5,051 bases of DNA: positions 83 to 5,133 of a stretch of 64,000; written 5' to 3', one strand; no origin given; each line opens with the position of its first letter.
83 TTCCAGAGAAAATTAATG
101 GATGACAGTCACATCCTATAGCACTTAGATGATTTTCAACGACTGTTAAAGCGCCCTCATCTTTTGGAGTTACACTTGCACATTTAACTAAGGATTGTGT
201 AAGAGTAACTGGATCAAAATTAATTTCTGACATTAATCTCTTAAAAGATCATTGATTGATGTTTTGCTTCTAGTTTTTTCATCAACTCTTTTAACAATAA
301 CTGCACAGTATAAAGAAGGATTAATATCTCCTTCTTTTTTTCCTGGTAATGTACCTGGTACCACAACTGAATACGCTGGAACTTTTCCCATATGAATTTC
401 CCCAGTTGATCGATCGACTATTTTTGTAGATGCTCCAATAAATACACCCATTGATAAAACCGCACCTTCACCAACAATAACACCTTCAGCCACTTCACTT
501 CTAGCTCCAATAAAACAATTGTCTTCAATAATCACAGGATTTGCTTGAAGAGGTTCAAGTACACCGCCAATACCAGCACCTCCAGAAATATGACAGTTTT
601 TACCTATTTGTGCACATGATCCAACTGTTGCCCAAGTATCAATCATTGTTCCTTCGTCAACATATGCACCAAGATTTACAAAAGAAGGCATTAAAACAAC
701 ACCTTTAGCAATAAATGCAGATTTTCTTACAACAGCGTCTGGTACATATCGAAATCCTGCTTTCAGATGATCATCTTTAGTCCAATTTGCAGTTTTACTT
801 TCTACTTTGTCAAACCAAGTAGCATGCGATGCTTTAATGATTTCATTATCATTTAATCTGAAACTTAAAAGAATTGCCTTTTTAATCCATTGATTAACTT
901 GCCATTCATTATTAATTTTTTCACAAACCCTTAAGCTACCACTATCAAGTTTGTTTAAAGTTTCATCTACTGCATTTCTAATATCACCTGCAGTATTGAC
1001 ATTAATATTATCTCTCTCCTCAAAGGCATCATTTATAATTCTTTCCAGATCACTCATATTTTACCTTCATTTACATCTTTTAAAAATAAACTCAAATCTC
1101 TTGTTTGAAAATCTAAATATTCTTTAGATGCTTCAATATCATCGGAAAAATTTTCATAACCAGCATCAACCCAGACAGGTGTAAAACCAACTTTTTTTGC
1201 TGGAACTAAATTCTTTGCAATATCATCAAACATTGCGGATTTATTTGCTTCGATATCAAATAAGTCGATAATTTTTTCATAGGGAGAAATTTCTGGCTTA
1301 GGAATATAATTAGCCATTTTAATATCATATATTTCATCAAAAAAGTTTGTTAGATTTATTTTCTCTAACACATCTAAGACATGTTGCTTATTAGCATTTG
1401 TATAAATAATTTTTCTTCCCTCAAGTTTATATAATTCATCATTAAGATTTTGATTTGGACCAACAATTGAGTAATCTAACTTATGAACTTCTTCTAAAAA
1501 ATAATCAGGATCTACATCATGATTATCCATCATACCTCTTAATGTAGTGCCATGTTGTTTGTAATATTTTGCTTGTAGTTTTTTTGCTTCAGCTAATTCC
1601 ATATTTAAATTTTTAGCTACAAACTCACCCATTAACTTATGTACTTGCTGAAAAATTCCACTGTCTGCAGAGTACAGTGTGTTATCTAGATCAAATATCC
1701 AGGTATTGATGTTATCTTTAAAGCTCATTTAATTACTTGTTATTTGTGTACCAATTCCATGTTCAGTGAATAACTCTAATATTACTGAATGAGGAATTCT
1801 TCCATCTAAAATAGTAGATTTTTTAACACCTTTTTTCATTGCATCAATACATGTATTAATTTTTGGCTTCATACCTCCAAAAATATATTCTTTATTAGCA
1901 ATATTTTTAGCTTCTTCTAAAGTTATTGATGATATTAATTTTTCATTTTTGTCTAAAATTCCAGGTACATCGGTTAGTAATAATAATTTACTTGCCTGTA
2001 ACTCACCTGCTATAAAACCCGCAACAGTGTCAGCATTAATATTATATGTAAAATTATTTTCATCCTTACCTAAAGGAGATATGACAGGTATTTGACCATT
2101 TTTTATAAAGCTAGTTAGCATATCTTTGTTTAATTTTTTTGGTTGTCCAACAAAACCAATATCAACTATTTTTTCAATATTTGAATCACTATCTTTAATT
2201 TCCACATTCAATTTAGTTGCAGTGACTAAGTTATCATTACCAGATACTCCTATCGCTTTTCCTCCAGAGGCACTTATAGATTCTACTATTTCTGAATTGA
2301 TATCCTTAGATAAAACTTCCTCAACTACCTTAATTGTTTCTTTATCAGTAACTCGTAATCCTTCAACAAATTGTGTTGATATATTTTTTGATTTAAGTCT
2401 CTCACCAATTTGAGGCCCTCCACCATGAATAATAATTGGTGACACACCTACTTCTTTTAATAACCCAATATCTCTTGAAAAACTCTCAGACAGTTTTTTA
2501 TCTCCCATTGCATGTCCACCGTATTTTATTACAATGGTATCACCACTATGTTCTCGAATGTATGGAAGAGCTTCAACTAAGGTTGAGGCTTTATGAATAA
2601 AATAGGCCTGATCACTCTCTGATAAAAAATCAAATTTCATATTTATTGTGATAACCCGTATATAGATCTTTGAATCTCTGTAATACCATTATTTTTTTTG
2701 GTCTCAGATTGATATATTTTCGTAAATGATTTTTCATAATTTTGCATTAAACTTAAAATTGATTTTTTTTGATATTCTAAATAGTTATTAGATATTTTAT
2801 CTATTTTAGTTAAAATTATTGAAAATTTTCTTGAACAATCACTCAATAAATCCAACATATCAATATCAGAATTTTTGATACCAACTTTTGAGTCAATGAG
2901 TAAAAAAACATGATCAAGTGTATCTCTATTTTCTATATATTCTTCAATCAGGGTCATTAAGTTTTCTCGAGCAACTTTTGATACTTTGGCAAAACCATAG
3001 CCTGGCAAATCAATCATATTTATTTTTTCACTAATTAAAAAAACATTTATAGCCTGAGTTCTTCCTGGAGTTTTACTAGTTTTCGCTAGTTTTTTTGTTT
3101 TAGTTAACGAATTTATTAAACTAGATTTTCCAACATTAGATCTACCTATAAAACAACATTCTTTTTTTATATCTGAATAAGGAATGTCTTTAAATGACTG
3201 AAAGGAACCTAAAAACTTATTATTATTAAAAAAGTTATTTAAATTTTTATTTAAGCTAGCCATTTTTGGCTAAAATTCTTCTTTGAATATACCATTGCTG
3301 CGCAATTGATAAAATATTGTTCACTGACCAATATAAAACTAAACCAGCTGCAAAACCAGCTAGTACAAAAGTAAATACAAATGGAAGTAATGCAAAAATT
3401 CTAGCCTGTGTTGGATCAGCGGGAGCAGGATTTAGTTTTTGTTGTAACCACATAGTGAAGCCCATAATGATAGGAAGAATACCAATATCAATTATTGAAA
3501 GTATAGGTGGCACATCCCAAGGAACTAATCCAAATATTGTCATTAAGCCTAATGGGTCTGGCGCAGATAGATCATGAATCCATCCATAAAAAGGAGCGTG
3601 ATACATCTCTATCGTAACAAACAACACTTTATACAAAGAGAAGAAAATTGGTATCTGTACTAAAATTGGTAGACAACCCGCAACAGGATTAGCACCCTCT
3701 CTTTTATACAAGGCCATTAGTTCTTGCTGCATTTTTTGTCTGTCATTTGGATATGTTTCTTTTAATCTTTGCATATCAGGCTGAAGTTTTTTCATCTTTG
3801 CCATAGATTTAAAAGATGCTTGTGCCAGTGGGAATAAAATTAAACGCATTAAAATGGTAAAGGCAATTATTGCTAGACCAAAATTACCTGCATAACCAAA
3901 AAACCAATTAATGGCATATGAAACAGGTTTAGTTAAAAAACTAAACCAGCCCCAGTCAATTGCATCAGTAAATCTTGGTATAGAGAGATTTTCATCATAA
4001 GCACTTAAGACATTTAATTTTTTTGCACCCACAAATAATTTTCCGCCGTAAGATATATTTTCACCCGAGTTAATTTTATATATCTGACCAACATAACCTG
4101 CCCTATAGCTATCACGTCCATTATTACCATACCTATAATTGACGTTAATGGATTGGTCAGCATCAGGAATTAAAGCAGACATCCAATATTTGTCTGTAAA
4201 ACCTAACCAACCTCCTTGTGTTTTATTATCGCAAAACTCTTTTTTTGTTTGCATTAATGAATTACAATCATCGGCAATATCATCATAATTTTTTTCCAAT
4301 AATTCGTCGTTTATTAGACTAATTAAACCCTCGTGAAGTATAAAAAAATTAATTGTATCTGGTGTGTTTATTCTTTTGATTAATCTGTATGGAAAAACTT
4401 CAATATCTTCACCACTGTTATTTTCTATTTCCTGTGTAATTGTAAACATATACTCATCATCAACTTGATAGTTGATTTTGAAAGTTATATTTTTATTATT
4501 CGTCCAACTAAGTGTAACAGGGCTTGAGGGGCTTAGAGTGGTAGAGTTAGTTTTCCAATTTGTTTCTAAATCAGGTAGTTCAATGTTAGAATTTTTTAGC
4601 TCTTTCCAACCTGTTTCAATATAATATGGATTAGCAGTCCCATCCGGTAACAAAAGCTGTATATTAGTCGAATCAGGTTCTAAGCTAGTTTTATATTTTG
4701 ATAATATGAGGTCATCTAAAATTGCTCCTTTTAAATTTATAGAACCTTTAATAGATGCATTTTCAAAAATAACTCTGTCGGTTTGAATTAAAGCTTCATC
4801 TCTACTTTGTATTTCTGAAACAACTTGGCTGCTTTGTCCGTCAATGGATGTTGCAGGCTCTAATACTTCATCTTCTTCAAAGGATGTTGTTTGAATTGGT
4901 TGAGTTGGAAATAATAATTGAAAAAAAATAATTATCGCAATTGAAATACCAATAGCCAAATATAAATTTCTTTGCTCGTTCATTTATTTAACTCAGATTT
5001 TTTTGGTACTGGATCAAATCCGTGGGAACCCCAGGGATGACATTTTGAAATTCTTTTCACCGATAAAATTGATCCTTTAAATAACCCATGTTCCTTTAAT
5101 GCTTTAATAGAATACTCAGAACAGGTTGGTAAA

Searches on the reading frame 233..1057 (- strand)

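Call 19: search_protein_families(library=pfam, proteins=[window:233-1057:-])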
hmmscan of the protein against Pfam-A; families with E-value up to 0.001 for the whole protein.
window:233-1057:- (274 aa): 4 families
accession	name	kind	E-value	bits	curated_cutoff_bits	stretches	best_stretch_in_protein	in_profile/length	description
PF14805.11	THDPS_N_2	-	1.4e-26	92.9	25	1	3-68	1-67/67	Tetrahydrodipicolinate N-succinyltransferase N-terminal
PF00132.30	Hexapep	-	6.1e-15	54.6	27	2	175-208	2-35/36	Bacterial transferase hexapeptide (six repeats)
PF14602.12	Hexapep_2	-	7.4e-14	51.6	27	1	174-209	1-34/34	Hexapeptide repeat of succinyl-transferase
PF25084.1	LbH_EIF2B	-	1.5e-06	28.6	54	1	130-213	21-105/105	EIF2B subunit epsilon LbH domain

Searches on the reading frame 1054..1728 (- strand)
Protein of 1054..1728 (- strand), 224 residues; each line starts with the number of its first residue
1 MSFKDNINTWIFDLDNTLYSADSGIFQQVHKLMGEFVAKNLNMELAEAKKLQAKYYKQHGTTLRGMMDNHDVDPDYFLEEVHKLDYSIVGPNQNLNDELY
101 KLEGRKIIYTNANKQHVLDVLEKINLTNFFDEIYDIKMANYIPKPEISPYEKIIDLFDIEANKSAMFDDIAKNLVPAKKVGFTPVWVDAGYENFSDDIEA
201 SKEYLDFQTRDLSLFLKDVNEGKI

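Call 19: search_protein_families(library=pfam, proteins=[window:1054-1728:-])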
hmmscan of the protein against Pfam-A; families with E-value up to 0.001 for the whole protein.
window:1054-1728:- (224 aa): 2 families
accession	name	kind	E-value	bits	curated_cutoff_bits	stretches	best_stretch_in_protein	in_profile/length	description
PF13419.12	HAD_2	-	8.9e-13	49.2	23.8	1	11-187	2-178/178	Haloacid dehalogenase-like hydrolase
PF00702.32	Hydrolase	-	6.9e-11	43.3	26.4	1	8-181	2-191/191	haloacid dehalogenase-like hydrolase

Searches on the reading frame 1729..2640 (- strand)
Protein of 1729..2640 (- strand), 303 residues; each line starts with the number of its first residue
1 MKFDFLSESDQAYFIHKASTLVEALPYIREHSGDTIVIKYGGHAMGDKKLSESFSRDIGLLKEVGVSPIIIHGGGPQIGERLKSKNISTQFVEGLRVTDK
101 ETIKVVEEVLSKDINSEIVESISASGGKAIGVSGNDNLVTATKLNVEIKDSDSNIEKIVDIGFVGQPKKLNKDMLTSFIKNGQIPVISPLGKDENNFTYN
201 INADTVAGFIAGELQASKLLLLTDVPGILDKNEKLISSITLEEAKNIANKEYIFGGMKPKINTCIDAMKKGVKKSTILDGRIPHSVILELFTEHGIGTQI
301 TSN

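Call 19: search_protein_families(library=pfam, proteins=[window:1729-2640:-])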
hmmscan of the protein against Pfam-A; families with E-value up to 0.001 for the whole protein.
window:1729-2640:- (303 aa): 1 family
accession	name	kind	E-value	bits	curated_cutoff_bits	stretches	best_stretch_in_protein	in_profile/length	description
PF00696.33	AA_kinase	-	4.3e-47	161.3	24.9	1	35-278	2-233/234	Amino acid kinase family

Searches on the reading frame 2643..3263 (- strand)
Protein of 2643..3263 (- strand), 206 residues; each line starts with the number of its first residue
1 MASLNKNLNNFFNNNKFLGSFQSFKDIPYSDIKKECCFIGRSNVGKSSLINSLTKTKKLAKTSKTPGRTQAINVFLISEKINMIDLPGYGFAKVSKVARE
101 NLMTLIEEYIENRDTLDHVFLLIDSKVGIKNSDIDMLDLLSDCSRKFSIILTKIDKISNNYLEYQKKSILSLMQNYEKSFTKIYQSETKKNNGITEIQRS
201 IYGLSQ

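Call 19: search_protein_families(library=pfam, proteins=[window:2643-3263:-])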
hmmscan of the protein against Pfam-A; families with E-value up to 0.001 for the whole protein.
window:2643-3263:- (206 aa): 8 families
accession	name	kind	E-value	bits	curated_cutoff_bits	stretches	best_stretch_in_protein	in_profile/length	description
PF01926.29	MMR_HSR1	-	1.1e-20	74.2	21.9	1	36-153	2-113/113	50S ribosome-binding GTPase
PF02421.24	FeoB_N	-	1.3e-08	35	27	1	36-197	3-152/156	Ferrous iron transport protein B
PF03193.22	RsgA_GTPase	-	4.3e-07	30.4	30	1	34-88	107-167/174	RsgA GTPase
PF00009.33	GTP_EFTU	-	7.6e-07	29.3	26.5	1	106-197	83-178/188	Elongation factor Tu GTP binding domain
PF00350.29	Dynamin_N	-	1.1e-05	25.9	27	0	78-151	100-164/168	Dynamin family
PF05049.19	IIGP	-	0.00062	19.4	24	1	35-175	37-177/375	Interferon-inducible GTPase (IIGP)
PF09439.16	SRPRB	-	0.00072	19.4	25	0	35-131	5-88/178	Signal recognition particle receptor beta subunit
PF00735.24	Septin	-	0.00094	19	26.2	0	38-191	9-188/280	Septin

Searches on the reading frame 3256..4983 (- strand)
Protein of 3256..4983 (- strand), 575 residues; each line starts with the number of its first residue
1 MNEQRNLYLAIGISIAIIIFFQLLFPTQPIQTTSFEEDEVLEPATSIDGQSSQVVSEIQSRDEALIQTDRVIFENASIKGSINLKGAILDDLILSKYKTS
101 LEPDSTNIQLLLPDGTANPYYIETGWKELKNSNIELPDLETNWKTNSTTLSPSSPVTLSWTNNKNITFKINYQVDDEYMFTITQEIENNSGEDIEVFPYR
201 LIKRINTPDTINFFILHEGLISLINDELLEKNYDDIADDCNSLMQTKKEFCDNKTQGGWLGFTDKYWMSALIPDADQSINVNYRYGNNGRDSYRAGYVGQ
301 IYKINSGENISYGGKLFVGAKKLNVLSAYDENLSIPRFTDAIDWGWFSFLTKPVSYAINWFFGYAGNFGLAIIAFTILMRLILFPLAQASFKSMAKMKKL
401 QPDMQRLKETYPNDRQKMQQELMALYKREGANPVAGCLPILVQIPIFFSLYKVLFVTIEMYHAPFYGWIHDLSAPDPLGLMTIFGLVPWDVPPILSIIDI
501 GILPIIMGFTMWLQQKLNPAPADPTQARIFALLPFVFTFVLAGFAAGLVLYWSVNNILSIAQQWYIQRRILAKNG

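Call 19: search_protein_families(library=pfam, proteins=[window:3256-4983:-])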
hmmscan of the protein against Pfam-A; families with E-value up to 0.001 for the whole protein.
window:3256-4983:- (575 aa): 2 families
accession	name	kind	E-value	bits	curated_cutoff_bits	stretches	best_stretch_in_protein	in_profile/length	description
PF14849.12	YidC_periplas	-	5.5e-67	227.1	24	1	71-354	2-280/283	YidC periplasmic domain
PF02096.25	60KD_IMP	-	1.3e-62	211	35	1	368-568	1-163/163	60Kd inner membrane protein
